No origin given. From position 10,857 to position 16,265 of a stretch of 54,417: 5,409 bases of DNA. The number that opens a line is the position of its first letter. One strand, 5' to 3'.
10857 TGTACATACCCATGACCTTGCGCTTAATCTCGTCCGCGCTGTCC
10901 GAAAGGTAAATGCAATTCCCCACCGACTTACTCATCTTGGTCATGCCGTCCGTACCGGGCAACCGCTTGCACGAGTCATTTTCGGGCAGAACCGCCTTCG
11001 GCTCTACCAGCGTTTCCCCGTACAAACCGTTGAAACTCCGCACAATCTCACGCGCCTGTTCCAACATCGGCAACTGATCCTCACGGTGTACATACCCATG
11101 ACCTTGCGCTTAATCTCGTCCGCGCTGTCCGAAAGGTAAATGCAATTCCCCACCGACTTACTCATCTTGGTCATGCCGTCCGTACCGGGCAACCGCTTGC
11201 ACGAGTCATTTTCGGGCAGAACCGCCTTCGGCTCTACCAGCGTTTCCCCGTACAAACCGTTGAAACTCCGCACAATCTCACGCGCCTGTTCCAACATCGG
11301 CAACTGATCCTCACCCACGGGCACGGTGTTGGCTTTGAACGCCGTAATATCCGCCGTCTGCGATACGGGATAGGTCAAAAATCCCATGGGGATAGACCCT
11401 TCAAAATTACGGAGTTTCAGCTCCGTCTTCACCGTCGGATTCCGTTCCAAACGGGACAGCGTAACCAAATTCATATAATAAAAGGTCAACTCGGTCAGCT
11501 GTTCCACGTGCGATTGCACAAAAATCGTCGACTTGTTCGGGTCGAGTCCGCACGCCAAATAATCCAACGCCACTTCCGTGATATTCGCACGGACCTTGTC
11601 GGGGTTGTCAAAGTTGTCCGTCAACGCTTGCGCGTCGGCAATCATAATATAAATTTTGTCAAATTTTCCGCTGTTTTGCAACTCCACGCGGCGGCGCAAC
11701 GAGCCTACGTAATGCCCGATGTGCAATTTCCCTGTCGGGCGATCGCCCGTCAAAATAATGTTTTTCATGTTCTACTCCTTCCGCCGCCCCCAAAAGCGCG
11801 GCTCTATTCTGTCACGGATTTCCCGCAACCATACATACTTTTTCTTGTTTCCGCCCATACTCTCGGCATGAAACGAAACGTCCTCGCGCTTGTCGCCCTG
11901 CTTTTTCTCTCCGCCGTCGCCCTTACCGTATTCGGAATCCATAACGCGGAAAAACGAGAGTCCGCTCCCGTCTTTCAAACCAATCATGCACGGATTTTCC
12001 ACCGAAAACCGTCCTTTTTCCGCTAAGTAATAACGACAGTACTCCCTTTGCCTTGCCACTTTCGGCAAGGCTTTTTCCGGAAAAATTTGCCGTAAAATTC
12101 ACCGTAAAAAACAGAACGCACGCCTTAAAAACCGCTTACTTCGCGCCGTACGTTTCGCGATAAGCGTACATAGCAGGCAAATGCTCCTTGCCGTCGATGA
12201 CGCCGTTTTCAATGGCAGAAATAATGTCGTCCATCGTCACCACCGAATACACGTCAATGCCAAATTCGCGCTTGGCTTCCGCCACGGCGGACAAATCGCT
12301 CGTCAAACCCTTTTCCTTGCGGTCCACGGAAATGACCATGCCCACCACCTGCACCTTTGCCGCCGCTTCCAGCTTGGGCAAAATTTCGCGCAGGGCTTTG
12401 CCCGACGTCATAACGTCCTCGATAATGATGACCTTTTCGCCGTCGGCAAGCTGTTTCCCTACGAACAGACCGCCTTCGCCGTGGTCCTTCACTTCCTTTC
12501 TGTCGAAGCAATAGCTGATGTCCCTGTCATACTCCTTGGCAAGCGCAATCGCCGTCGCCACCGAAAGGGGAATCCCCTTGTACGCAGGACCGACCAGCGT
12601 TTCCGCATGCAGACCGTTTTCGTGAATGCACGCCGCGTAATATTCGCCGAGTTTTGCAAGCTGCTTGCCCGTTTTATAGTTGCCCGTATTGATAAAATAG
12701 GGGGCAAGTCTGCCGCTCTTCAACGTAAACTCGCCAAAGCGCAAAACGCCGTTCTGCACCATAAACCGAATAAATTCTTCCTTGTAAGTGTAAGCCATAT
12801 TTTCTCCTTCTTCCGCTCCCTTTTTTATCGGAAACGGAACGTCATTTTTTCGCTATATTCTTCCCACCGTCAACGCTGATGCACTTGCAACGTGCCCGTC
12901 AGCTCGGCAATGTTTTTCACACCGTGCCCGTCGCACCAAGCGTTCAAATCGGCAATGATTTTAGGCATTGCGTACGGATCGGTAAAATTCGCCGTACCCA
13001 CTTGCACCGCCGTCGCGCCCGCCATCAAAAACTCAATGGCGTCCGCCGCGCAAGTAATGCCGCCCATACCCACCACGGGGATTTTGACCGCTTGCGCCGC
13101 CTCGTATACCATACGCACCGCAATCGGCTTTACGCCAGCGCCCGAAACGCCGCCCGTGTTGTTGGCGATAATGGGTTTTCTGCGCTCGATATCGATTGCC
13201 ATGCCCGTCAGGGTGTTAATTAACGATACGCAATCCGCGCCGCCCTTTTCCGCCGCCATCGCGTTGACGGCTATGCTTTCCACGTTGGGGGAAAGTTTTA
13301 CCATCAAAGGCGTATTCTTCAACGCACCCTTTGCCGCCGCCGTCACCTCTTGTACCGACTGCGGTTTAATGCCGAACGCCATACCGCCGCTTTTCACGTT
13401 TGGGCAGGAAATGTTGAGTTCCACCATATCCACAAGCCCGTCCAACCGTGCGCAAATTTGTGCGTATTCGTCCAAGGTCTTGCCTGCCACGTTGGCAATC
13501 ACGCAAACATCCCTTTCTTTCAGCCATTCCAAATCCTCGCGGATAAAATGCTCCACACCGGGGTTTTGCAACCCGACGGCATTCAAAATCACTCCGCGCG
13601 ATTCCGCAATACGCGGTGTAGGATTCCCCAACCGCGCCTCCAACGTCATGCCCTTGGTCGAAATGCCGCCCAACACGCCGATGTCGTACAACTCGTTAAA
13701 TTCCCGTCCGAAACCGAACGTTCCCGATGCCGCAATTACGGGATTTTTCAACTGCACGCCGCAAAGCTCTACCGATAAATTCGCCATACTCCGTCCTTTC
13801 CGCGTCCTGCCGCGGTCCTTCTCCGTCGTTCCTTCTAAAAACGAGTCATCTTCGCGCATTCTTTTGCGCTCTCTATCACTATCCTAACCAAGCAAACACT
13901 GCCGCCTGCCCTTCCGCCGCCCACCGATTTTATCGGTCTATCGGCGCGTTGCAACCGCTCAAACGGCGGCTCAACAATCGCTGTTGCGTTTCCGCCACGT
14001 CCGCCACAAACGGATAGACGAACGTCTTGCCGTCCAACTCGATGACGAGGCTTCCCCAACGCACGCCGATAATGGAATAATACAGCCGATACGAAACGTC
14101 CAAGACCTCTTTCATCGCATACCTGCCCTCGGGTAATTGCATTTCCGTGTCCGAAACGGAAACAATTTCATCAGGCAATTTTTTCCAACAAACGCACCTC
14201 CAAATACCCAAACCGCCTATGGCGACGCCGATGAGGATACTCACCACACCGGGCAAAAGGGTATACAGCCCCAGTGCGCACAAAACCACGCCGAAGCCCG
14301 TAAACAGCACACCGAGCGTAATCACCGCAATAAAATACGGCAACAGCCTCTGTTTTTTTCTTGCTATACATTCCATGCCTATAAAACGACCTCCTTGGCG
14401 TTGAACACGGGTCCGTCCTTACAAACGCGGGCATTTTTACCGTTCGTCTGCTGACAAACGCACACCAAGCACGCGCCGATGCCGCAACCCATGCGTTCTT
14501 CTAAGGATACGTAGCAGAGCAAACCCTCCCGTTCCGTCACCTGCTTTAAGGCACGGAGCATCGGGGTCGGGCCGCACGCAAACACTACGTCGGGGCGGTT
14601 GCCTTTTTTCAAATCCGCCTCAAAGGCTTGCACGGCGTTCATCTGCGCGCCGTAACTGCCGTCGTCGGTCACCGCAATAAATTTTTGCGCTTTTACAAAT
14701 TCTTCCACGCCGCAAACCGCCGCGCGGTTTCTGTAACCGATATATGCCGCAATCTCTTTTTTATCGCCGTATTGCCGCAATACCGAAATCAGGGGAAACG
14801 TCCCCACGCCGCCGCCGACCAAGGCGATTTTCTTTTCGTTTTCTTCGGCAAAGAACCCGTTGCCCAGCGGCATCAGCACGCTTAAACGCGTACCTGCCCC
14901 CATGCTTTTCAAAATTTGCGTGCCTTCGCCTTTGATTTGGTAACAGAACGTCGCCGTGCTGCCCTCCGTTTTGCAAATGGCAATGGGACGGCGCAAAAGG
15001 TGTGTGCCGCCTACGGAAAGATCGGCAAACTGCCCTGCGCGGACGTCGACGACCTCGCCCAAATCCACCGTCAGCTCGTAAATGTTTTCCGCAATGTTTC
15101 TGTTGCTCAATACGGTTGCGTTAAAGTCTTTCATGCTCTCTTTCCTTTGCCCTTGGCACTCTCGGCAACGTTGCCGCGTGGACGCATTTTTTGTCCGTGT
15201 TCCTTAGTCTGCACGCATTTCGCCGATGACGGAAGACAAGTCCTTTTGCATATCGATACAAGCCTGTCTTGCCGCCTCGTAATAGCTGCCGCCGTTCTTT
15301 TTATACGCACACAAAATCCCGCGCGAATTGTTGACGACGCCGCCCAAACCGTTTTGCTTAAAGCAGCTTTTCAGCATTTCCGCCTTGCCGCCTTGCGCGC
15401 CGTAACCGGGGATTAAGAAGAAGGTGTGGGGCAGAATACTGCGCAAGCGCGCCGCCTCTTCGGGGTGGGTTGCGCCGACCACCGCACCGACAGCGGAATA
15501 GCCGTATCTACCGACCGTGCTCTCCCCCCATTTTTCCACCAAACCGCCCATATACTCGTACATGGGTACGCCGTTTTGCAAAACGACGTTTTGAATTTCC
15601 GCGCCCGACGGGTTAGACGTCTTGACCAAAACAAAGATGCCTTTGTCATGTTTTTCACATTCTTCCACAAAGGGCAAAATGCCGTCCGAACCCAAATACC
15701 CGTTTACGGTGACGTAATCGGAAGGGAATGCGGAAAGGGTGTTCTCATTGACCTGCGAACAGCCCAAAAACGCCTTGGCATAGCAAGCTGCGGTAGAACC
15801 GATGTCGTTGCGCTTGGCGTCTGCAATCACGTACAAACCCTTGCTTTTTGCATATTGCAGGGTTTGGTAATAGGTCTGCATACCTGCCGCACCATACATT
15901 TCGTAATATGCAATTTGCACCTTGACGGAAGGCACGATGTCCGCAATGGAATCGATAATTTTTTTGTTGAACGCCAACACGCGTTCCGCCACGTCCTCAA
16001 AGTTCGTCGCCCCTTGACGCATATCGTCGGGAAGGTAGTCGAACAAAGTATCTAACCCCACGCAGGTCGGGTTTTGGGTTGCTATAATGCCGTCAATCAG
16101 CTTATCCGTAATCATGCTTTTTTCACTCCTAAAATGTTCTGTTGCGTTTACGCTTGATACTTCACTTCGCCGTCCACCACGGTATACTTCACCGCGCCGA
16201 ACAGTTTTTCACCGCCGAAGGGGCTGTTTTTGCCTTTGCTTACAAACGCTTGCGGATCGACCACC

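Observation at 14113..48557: Over-represented, strand-biased 11-12-mer family (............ / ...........) in genes and intergenic DNA, often as direct pairs phased exactly 31 bp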

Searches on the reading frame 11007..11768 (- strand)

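Call 58: search_protein_families(library=pfam, proteins=[window:11007-11768:-])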
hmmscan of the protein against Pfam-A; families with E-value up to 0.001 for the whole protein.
window:11007-11768:- (254 aa): 1 family
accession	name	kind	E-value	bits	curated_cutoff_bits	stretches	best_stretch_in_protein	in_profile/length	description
PF00579.31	tRNA-synt_1b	-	1.8e-49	169.1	21.1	1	4-229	7-227/292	tRNA synthetases class I (W and Y)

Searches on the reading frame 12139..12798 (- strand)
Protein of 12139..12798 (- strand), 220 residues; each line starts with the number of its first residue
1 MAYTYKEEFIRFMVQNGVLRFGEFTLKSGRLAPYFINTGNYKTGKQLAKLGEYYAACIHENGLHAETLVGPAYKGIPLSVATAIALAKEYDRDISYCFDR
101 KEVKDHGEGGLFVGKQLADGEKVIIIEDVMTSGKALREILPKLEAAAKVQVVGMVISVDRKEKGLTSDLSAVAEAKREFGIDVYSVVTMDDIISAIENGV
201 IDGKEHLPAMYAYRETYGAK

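Call 58: search_protein_families(library=pfam, proteins=[window:12139-12798:-])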
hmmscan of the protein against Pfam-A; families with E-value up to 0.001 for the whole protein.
window:12139-12798:- (220 aa): 1 family
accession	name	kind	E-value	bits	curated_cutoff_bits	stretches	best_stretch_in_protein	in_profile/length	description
PF00156.33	Pribosyltran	-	1.7e-14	53.9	26.3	1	38-169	2-135/158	Phosphoribosyl transferase domain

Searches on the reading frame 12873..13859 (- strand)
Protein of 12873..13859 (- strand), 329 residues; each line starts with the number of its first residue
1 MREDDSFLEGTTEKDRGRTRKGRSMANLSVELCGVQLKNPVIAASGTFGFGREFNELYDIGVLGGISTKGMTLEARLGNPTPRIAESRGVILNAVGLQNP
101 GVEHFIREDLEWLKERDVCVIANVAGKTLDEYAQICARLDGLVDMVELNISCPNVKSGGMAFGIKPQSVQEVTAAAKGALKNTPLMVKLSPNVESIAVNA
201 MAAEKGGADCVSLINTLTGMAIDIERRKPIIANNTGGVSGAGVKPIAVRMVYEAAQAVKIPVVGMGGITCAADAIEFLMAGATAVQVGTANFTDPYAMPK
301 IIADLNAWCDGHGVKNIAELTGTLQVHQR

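Call 58: search_protein_families(library=pfam, proteins=[window:12873-13859:-])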
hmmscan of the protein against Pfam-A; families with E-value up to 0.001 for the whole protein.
window:12873-13859:- (329 aa): 4 families
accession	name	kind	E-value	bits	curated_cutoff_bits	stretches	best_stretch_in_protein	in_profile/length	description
PF01180.27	DHO_dh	-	3.3e-82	276.4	27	1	28-307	2-289/291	Dihydroorotate dehydrogenase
PF01207.24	Dus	-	4.3e-05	23.2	20.4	0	245-299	170-225/311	Dihydrouridine synthase (Dus)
PF03060.21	NMO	-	7.4e-05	22.7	28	1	235-290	167-224/331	Nitronate monooxygenase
PF00977.27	His_biosynth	-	0.00014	21.8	23.6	1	245-303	59-117/228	Histidine biosynthesis protein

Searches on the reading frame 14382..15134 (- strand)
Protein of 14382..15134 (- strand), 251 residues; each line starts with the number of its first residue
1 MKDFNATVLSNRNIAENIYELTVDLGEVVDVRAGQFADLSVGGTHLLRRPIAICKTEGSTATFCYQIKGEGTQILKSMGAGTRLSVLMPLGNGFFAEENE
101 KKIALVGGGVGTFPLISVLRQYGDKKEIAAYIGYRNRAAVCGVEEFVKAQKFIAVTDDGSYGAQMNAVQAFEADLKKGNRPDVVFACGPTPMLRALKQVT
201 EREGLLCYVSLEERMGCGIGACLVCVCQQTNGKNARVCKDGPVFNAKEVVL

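Call 55: search_protein_families(library=pfam, proteins=[window:14382-15134:-])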
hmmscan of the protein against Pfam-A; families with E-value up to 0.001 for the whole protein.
window:14382-15134:- (251 aa): 1 family
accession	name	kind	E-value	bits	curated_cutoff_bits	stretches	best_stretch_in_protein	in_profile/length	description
PF10418.14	DHODB_Fe-S_bind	-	1.5e-16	60.3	23.9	1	212-249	1-40/41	Iron-sulfur cluster binding domain of dihydroorotate dehydrogenase B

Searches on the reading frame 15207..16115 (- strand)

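Call 55: search_protein_families(library=pfam, proteins=[window:15207-16115:-])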
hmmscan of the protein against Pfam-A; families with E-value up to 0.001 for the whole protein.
window:15207-16115:- (303 aa): 1 family
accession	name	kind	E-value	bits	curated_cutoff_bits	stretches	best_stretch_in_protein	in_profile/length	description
PF00215.30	OMPdecase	-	2.1e-21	77.3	27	1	51-249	16-186/221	Orotidine 5'-phosphate decarboxylase / HUMPS family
